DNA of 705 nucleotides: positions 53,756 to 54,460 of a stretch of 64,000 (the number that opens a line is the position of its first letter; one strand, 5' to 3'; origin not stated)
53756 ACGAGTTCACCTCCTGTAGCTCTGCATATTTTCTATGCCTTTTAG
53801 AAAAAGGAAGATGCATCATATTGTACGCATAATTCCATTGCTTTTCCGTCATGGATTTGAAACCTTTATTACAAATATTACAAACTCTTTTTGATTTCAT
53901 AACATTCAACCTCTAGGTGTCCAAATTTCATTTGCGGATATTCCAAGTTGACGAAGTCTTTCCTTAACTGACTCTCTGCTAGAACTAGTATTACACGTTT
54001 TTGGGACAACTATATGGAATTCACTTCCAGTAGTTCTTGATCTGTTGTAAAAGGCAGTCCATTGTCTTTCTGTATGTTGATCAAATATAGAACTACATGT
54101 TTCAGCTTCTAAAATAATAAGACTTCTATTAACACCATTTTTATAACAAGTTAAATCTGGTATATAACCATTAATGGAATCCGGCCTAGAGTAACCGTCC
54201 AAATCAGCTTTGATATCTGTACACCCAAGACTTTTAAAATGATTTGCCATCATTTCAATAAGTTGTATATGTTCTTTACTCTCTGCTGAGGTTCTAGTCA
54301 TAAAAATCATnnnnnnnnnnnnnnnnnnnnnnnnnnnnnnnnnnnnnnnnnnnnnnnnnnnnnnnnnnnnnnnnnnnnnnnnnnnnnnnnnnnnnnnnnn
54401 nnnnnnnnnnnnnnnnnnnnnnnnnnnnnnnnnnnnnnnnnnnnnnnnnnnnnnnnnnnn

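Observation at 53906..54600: Tandem pair of Hjc-like PD-(D/E)xK paralogues with E-x-E-T replacing the catalytic E-x-K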

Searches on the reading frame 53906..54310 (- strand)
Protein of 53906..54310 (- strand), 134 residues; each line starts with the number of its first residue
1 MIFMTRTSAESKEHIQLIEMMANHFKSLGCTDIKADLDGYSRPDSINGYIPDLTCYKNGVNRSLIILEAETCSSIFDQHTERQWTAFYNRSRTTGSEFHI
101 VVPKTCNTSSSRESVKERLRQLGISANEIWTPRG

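Call 3: search_protein_families(library=pfam, proteins=[window:53906-54310:-], max_evalue=1)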
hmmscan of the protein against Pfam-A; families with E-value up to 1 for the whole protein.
window:53906-54310:- (134 aa): 0 families

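Call 4: search_solved_structures(query=window:53906-54310:-, max_evalue=10)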
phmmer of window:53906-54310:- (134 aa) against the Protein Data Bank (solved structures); distinct sequences matched with E-value up to 10: 1.
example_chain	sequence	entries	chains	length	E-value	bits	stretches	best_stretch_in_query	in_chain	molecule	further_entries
3v2i_A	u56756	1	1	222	1.4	12.3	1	80-117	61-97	Peptidyl-tRNA hydrolase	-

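Call 6: find_homologous_proteins(query=window:53906-54310:-, max_evalue=10)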
Query window:53906-54310:- (134 aa): 22 proteins with E <= 10 among 25 candidates.
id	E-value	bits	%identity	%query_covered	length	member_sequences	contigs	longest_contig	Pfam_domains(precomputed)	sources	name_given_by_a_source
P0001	3.2e-85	300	100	100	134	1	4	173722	-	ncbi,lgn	-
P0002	2.0e-44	169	58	97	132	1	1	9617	-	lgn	-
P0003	7.6e-44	167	58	97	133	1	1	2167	-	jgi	jgi:hypothetical protein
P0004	7.7e-41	157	55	97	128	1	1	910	-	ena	-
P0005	8.2e-41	157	56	99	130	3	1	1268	-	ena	-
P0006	1.3e-37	147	57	96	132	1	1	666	-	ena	-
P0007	1.6e-32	130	53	96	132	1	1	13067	-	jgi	jgi:hypothetical protein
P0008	9.1e-31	124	49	95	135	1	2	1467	-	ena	-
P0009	3.0e-25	107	46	96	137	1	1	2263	-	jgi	jgi:hypothetical protein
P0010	4.8e-25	106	44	96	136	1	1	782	-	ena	-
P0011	9.5e-25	105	46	96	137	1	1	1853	-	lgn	-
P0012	1.2e-24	105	45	97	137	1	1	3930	-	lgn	-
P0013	1.0e-23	102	45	96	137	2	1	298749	-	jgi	jgi:hypothetical protein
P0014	1.4e-23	101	44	95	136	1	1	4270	-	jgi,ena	-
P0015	1.6e-22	98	46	85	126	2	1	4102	-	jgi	jgi:hypothetical protein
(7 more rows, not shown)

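Call 12: search_solved_structures(query=A1, max_evalue=10, show_alignments=3)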
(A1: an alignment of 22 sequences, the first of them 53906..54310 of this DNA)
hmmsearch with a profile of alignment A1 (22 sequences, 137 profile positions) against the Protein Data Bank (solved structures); distinct sequences matched with E-value up to 10: 0.

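Call 16: find_encoding_contigs(protein=P0013, flank=6000, max_places=3)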
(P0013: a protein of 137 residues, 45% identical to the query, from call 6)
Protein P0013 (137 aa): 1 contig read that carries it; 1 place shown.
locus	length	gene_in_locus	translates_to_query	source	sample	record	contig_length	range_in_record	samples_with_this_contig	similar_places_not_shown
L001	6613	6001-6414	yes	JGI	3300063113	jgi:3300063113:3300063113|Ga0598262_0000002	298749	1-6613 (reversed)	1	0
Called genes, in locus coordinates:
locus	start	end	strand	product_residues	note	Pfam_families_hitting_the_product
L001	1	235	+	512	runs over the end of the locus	PF01494:FAD_binding_3 (faint), PF28550:DUF8436, PF00890:FAD_binding_2 (faint), PF01266:DAO (faint), PF03486:HI0933_like (weak), PF21688:FAD-depend_C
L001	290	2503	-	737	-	PF04055:Radical_SAM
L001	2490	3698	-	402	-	PF05036:SPOR (weak)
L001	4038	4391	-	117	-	PF00239:Resolvase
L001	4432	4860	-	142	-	-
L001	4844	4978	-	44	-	-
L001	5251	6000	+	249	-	-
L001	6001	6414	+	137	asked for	-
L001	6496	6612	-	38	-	?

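Call 17: find_encoding_contigs(protein=P0007, flank=6000, max_places=3)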
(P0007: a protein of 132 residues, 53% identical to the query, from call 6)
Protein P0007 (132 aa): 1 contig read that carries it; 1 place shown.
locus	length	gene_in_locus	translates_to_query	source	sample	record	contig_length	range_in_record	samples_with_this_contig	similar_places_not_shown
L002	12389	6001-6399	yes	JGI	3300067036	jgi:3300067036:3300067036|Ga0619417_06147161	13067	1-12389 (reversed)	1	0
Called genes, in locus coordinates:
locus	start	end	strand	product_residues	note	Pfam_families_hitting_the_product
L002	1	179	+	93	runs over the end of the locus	-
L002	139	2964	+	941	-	PF22548:AEP-TOTE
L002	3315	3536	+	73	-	-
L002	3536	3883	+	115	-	-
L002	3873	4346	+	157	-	-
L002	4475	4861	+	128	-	PF12844:HTH_19, PF13413:HTH_25, PF13560:HTH_31 (weak), PF01381:HTH_3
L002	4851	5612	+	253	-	-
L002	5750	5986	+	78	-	PF09954:DUF2188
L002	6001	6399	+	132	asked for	-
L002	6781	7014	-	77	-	-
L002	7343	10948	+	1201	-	PF13229:Beta_helix (weak), PF25788:Ig_Rha78A_N (faint), PF00404:Dockerin_1 (weak)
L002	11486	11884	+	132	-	-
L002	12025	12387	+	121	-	?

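Call 18: find_encoding_contigs(protein=P0002, flank=6000, max_places=3)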
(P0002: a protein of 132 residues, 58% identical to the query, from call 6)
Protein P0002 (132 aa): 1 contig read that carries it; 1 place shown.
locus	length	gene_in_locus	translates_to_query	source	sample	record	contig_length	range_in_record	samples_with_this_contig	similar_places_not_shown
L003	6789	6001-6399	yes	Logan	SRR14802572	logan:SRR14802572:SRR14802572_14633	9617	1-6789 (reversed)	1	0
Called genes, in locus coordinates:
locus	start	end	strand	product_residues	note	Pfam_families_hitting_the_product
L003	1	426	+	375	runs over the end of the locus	-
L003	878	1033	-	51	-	-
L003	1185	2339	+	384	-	PF14082:SduA_C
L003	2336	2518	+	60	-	-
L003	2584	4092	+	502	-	-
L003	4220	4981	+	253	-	-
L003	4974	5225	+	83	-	-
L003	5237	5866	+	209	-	-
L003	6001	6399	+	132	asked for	-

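Call 22: predict_structure(alignment_id=A1)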
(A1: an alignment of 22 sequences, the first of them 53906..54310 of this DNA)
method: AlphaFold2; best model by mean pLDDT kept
length: 134 residues; sequences in the alignment: 22
mean_pLDDT: 93.2   pTM: 0.87
mean pLDDT of the five models: 93.2, 93.2, 92.7, 92.7, 92.3
residues with pLDDT >= 90: 113; 70-90: 15; 50-70: 3; < 50: 3
segments of 3 or more residues with pLDDT < 50: 1-3
pLDDT, mean of each block of 10 residues (from residue 1): 69 96 96 97 97 92 94 93 97 97 93 97 98 80
secondary structure, 60 per line:
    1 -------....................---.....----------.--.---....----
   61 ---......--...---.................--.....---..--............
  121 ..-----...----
elements in order: H8-27 E31-35 E53-56 E64-69 H78-94 E97-101 H111-122 E128-130

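Call 28: list_cluster_members(proteins=[P0001, P0023, P0027, P0028])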
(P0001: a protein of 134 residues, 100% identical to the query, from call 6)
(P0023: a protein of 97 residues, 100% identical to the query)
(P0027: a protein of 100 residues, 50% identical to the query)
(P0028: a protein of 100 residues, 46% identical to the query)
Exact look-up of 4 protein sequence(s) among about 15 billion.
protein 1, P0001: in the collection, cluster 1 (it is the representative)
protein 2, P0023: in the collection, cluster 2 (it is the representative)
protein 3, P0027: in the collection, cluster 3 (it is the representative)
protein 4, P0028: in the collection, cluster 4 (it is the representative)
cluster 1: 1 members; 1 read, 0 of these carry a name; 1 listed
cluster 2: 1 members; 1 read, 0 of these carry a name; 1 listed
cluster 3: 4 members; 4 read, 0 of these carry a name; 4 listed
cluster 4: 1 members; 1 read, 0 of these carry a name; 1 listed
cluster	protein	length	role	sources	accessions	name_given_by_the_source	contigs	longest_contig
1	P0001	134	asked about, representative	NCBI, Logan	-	-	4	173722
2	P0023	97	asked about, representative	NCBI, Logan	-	-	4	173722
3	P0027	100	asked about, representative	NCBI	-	-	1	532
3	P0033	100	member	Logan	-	-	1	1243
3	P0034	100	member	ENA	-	-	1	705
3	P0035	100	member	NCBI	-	-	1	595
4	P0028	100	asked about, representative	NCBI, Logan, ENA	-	-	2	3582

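Call 30: find_encoding_contigs(protein=P0001, flank=10000, max_places=4)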
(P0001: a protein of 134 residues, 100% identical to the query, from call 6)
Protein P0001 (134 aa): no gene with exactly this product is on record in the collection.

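Call 31: find_related_loci(query=A1, collection=genome_contigs, flank=8000)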
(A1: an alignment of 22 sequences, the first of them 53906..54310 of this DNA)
Query A1 (134 aa) in genome_contigs; peptide patterns used: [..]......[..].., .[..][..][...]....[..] (x = any residue, [..] = any of these).
65 stretches matched a pattern; 13 encode a relative of the query (tblastn E <= 1e-3); 13 distinct loci.
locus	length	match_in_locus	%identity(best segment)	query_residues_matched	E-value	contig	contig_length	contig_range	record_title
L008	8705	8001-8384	56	6-132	2e-45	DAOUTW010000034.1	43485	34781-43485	MAG TPA_asm: Candidatus Zixiibacteriota bacterium isolate CSMAG_807 CSMAG_807_k141_251311_length_43485_cov_11.0000, whol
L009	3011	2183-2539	54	14-132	2e-40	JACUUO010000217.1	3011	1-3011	MAG: Actinomycetota bacterium isolate Kmv33 NODE_15151_length_3011_cov_6.896482, whole genome shotgun sequence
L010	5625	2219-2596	47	3-132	2e-37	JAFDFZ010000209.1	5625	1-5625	MAG: Deltaproteobacteria bacterium isolate Meg22_1012_Bin_121 Meg22_1012_Bin_121_scaffold_63340, whole genome shotgun se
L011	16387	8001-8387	43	2-130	8e-35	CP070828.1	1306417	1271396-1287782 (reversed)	MAG: Candidatus Bathyarchaeota archaeon isolate bin1093 chromosome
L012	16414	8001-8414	41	6-132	1e-28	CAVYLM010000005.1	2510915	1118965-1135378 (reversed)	MAG: uncultured Acidobacteriota bacterium isolate MFD01299.bin.1.174 genome assembly, contig: contig_6263, whole genome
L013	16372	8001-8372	45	4-131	7e-28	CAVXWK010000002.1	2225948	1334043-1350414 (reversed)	MAG: uncultured delta proteobacterium isolate MFD04492.bin.2.7 genome assembly, contig: contig_9170, whole genome shotgu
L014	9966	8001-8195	38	2-60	3e-7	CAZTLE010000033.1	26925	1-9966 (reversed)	MAG TPA_asm: uncultured Aureitalea sp. isolate SRP135972_co1_39 genome assembly, contig: NODE_1594_length_26925_cov_7.11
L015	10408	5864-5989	40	4-45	2e-6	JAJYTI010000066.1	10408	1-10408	MAG: Bacteroidetes bacterium isolate DX1.bin96 NODE_9687_length_10408_cov_2.889213, whole genome shotgun sequence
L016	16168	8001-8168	32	10-59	4e-6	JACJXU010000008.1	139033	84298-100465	MAG: Chitinophagales bacterium isolate HK-STAS-BACT-20 HK-STAS-BACT-20_8, whole genome shotgun sequence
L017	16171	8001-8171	37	10-59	8e-6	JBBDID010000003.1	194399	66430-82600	MAG: Crocinitomicaceae bacterium isolate LejiaA_38_25 Lejia_A_112_length_194399_cov_15, whole genome shotgun sequence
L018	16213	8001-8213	26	1-77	8e-5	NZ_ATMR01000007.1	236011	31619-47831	Winogradskyella psychrotolerans RS-3 Winogradskyella_psychrotolerans_contig_2, whole genome shotgun sequence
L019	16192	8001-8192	30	11-77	2e-4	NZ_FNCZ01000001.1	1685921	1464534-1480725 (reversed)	Winogradskyella thalassocola strain DSM 15363, whole genome shotgun sequence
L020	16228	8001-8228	23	2-83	4e-4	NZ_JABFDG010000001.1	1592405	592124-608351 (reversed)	Winogradskyella vidalii strain HL634 NODE_1_length_1592405_cov_230.554_ID_1, whole genome shotgun sequence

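Call 39: search_protein_families(library=phrogs, proteins=[window:53906-54310:-], max_evalue=0.1)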
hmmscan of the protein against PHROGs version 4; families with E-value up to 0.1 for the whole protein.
window:53906-54310:- (134 aa): 1 family
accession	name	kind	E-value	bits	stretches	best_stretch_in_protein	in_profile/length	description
phrog_3027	-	unknown function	0.062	14.6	0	58-100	18-58/73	-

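Call 40: search_protein_families(library=padloc, proteins=[window:53906-54310:-], max_evalue=0.1)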
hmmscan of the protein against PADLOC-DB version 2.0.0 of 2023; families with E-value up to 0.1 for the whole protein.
window:53906-54310:- (134 aa): 1 family
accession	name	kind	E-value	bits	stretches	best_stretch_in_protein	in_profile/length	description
PDLC04333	PDC-M02B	-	0.029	11.1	1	78-127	31-80/379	-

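Call 41: search_protein_families(library=ncbifam, proteins=[window:53906-54310:-], max_evalue=0.1)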
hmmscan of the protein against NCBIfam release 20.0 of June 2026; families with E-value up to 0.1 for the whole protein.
window:53906-54310:- (134 aa): 0 families

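Call 46: search_protein_families(library=pfam, alignment_id=A4, max_evalue=0.01)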
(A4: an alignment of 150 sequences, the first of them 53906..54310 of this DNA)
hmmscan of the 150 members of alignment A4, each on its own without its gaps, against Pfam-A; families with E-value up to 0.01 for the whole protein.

A. member 1, window:53906-54310:- (134 aa): 0 families

B. families by the number of members that match (of 150 scanned): 11 families
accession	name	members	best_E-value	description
PF18743.7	AHJR-like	26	6.1e-12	REase_AHJR-like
PF01870.24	Hjc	7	0.00023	Archaeal holliday junction resolvase (hjc)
PF13291.12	ACT_4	1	0.001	ACT domain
PF19713.4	DUF6208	1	0.0021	Family of unknown function (DUF6208)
PF08722.17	Tn7_TnsA-like_N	1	0.0045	TnsA-like endonuclease N terminal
PF20366.3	DUF6661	1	0.006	Family of unknown function (DUF6661)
PF07239.17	OpcA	1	0.0078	Outer membrane protein OpcA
PF21861.2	RepB_C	1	0.0087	Replication protein RepB, C-terminal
PF12404.13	DUF3663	1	0.0089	Peptidase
PF06319.18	MmcB-like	1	0.0096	DNA repair protein MmcB-like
PF02244.21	Propep_M14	1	0.0097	Carboxypeptidase activation peptide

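Call 47: search_solved_structures(query=A4, max_evalue=10, show_alignments=4)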
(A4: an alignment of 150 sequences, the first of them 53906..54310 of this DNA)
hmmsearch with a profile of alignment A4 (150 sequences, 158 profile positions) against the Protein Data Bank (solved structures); distinct sequences matched with E-value up to 10: 4.
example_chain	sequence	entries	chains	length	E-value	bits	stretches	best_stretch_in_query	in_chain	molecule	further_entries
2eo0_A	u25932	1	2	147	0.0071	19.4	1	43-121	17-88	Hypothetical protein ST1444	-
4tkd_A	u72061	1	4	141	0.057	16.4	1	42-121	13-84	Holliday junction resolvase Hjc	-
1hh1_A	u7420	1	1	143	0.068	16.2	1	42-102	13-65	HOLLIDAY JUNCTION RESOLVING ENZYME HJC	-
4tkk_A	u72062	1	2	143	0.086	15.9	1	42-102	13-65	Holliday junction resolvase Hjc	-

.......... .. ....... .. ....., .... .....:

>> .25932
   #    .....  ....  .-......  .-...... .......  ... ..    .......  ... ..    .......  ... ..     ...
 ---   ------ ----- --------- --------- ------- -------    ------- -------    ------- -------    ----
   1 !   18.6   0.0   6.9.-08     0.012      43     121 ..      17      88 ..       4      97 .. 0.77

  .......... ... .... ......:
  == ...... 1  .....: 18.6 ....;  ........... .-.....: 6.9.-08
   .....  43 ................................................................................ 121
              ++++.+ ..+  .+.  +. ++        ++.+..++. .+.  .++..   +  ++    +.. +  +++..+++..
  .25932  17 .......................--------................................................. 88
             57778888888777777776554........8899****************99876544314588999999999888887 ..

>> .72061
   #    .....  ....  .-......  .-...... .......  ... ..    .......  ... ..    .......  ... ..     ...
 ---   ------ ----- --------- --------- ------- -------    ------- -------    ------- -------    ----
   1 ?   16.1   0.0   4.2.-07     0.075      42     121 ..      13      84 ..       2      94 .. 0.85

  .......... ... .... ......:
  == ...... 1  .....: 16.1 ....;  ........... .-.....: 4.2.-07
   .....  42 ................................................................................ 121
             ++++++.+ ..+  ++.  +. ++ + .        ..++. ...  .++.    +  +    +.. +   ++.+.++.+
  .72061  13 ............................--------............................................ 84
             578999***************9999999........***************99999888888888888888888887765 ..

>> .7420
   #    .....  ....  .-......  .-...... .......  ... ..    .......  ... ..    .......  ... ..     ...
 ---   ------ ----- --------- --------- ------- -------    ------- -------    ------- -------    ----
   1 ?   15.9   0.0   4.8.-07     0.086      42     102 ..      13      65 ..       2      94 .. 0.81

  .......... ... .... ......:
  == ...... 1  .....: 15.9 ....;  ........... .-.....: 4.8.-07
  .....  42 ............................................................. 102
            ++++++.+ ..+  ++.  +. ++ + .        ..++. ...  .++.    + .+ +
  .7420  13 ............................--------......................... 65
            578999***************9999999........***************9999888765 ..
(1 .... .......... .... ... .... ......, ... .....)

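Call 51: search_protein_families(library=pfam, proteins=[L011:4427-6811:-, L011:6992-7927:+, L011:8606-9919:+, L011:9958-10482:-, L013:7280-7882:-, L013:6832-7269:-, L013:8534-8920:+, L013:8926-9429:-, L012:7253-7960:+, L012:8447-8971:-], max_evalue=0.001)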
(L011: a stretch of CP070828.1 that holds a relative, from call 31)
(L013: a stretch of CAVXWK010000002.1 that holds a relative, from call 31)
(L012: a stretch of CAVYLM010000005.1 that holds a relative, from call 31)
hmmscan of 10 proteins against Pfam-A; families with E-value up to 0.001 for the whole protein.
L011:4427-6811:- (794 aa): 2 families
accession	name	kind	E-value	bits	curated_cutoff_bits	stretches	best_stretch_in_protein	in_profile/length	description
PF07690.21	MFS_1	-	1.8e-34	119.6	33.4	1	353-701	1-346/347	Major Facilitator Superfamily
PF05977.19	MFS_3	-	6.8e-16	58.2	27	1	346-619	8-277/524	Transmembrane secretion effector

L011:6992-7927:+ (311 aa): 1 family
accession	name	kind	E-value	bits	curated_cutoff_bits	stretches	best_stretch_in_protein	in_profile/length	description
PF00296.26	Bac_luciferase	-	1.1e-51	176.6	27.9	1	20-211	7-196/314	Luciferase-like monooxygenase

L011:8606-9919:+ (437 aa): 1 family
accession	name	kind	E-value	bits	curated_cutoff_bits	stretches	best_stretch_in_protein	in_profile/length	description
PF07690.21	MFS_1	-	3.5e-46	158.2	33.4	2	38-272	8-235/347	Major Facilitator Superfamily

L011:9958-10482:- (174 aa): 1 family
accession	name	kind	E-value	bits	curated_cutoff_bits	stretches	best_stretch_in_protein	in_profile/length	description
PF00293.34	NUDIX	-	8.4e-19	68.3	21.1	1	41-148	4-123/134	NUDIX domain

L013:7280-7882:- (200 aa): 0 families

L013:6832-7269:- (145 aa): 0 families

L013:8534-8920:+ (128 aa): 1 family
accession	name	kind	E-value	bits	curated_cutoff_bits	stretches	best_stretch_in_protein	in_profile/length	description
PF14452.12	Multi_ubiq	-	3.2e-08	34.1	24.5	1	49-111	1-64/69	Multiubiquitin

L013:8926-9429:- (167 aa): 0 families

L012:7253-7960:+ (235 aa): 0 families

L012:8447-8971:- (174 aa): 0 families
